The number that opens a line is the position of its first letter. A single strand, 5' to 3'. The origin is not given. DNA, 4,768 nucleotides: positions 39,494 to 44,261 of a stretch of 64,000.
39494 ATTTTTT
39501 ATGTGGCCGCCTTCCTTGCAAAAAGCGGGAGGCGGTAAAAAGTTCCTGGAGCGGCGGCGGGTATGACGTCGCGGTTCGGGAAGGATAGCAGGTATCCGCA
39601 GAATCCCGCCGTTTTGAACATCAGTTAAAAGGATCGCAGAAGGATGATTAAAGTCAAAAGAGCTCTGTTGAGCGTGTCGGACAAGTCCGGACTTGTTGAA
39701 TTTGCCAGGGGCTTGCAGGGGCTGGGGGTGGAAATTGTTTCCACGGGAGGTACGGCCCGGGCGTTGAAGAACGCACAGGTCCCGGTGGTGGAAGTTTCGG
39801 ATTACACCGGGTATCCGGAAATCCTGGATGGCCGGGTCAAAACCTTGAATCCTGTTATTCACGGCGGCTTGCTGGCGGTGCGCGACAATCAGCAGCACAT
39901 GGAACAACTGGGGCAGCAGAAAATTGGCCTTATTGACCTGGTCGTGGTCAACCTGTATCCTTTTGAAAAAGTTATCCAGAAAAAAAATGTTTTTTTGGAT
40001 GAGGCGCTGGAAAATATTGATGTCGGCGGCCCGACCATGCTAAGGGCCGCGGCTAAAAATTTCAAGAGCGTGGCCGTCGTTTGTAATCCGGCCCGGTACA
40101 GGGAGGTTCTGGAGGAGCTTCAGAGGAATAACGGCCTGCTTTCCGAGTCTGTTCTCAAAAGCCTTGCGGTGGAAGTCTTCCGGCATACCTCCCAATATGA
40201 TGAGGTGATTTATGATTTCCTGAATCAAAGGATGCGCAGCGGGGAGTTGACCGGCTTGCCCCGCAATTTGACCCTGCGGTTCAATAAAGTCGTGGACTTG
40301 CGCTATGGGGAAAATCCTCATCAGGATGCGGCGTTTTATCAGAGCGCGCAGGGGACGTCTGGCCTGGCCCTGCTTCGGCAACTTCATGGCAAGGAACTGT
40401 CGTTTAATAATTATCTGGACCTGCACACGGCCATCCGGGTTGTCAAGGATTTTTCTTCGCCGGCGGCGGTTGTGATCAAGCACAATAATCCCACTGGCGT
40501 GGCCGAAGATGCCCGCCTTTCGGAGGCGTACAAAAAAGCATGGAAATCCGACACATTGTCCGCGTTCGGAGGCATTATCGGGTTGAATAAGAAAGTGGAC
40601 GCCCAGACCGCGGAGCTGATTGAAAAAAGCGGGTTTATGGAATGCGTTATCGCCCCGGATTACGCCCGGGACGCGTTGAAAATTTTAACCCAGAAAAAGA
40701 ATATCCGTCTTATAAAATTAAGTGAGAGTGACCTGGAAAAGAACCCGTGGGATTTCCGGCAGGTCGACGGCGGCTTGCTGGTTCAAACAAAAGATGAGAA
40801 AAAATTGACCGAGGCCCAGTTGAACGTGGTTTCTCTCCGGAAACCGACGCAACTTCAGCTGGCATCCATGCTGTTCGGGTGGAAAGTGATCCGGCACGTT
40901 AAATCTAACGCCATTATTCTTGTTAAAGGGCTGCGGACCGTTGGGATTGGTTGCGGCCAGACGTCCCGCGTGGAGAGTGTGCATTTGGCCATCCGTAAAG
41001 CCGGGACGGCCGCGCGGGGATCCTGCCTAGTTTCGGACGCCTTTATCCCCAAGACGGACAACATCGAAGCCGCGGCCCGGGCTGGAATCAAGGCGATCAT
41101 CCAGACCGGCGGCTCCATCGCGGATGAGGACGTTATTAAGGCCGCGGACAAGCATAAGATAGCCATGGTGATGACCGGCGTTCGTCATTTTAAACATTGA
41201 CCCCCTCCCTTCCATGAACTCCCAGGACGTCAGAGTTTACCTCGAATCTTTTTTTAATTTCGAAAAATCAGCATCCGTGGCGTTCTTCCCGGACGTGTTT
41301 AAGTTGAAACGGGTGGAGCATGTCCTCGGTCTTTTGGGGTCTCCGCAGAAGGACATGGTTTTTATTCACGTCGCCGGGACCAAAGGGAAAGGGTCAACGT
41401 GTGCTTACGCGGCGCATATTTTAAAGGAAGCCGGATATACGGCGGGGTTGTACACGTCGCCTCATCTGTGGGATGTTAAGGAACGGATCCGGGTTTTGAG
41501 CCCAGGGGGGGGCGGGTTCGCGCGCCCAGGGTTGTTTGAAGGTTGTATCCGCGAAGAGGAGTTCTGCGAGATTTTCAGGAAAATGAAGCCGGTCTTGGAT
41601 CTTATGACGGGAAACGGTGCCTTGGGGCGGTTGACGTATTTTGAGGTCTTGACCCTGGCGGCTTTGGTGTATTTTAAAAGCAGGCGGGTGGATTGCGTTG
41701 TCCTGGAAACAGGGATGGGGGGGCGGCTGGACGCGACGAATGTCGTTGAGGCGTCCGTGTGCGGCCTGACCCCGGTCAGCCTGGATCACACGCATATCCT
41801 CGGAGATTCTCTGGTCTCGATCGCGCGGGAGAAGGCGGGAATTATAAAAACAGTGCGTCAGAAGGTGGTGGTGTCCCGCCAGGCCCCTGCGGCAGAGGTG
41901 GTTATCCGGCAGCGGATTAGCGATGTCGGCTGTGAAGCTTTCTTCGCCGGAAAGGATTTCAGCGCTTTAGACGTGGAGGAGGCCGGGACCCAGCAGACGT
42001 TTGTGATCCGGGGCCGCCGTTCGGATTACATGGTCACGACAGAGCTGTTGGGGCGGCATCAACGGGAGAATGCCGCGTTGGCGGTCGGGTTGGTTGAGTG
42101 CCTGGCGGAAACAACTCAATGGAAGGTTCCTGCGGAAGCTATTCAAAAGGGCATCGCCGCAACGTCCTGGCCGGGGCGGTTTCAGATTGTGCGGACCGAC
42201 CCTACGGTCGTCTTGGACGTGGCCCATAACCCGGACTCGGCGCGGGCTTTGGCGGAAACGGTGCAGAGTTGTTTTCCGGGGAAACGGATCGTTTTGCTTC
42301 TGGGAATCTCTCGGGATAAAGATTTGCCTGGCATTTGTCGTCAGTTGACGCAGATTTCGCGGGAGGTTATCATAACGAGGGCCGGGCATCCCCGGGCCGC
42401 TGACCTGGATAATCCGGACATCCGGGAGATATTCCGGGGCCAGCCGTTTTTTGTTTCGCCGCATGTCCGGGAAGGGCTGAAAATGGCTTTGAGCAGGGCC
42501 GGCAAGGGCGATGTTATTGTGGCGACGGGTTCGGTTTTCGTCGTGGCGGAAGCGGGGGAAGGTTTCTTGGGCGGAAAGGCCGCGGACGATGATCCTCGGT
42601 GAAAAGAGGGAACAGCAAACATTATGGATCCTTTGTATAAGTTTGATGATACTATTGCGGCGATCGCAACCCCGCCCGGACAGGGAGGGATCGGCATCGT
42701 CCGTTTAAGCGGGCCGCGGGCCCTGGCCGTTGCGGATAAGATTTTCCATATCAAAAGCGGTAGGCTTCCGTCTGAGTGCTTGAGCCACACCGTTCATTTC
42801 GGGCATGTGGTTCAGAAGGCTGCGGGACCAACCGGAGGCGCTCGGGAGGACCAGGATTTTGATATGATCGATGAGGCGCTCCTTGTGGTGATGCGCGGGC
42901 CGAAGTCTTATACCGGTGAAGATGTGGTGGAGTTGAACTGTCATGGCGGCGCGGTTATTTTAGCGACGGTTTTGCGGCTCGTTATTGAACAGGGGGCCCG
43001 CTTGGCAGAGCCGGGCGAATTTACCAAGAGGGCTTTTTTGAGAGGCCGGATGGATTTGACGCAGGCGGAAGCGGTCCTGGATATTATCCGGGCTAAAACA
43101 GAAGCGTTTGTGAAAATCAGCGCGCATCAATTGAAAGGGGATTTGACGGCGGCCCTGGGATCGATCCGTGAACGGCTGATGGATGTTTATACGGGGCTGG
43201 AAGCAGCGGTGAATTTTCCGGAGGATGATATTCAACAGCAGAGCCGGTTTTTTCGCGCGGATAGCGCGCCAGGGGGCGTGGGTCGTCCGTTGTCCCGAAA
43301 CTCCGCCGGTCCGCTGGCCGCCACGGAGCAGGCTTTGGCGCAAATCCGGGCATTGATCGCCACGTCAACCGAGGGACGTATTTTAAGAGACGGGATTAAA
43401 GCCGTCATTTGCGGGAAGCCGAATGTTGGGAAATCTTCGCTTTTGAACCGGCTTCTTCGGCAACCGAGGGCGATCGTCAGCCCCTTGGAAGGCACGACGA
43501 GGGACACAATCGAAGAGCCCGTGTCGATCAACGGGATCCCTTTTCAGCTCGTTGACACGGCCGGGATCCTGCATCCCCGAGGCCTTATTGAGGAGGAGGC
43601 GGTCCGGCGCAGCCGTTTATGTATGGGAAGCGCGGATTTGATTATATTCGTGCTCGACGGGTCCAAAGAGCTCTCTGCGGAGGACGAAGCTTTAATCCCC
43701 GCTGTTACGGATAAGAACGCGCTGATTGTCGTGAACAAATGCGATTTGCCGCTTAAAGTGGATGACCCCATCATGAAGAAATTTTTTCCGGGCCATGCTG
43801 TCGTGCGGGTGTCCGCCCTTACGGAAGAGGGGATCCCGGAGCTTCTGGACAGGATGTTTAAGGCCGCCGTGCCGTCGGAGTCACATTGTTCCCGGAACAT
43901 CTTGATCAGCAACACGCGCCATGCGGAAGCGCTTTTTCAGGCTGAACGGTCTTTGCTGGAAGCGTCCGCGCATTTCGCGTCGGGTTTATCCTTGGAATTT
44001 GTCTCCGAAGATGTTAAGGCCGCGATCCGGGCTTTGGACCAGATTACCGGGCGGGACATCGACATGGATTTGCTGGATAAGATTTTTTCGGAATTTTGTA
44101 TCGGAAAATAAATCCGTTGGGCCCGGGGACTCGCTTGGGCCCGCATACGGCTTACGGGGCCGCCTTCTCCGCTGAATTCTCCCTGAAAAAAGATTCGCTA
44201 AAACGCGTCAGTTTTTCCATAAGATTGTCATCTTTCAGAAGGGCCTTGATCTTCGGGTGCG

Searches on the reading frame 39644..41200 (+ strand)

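Call 80: search_protein_families(library=pfam, proteins=[window:39644-41200:+], max_evalue=0.00001)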
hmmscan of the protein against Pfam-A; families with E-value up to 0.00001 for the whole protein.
window:39644-41200:+ (518 aa): 2 families
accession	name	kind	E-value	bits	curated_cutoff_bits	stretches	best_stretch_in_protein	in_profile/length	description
PF01808.24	AICARFT_IMPCHas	-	1e-115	386.9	25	1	136-452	1-311/311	AICARFT/IMPCHase bienzyme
PF02142.27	MGS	-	1.9e-23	82.8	24.1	1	16-131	1-94/94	MGS-like domain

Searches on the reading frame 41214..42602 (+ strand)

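Call 80: search_protein_families(library=pfam, proteins=[window:41214-42602:+], max_evalue=0.00001)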
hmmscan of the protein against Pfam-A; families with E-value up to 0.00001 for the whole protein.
window:41214-42602:+ (462 aa): 2 families
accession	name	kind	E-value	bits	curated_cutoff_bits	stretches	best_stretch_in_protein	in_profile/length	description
PF02875.26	Mur_ligase_C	-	4e-20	73.4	28.4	1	321-440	1-126/127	Mur ligase, glutamate ligase domain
PF08245.18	Mur_ligase_M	-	4.6e-11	43.5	24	1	139-293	36-199/200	Mur ligase middle domain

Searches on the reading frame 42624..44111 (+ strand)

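Call 80: search_protein_families(library=pfam, proteins=[window:42624-44111:+], max_evalue=0.00001)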
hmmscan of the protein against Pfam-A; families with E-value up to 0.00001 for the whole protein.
window:42624-44111:+ (495 aa): 4 families
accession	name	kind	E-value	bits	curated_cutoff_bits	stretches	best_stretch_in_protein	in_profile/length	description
PF12631.12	MnmE_helical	-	4.6e-49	167.8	40.1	1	145-492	1-211/211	MnmE helical domain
PF10396.14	TrmE_N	-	3.2e-42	143.9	29.8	1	10-142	1-117/117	GTP-binding protein TrmE N-terminus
PF01926.29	MMR_HSR1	-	2.3e-26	92.6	21.9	1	260-372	2-113/113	50S ribosome-binding GTPase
PF02421.24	FeoB_N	-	4.2e-12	46.3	27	1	259-410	2-155/156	Ferrous iron transport protein B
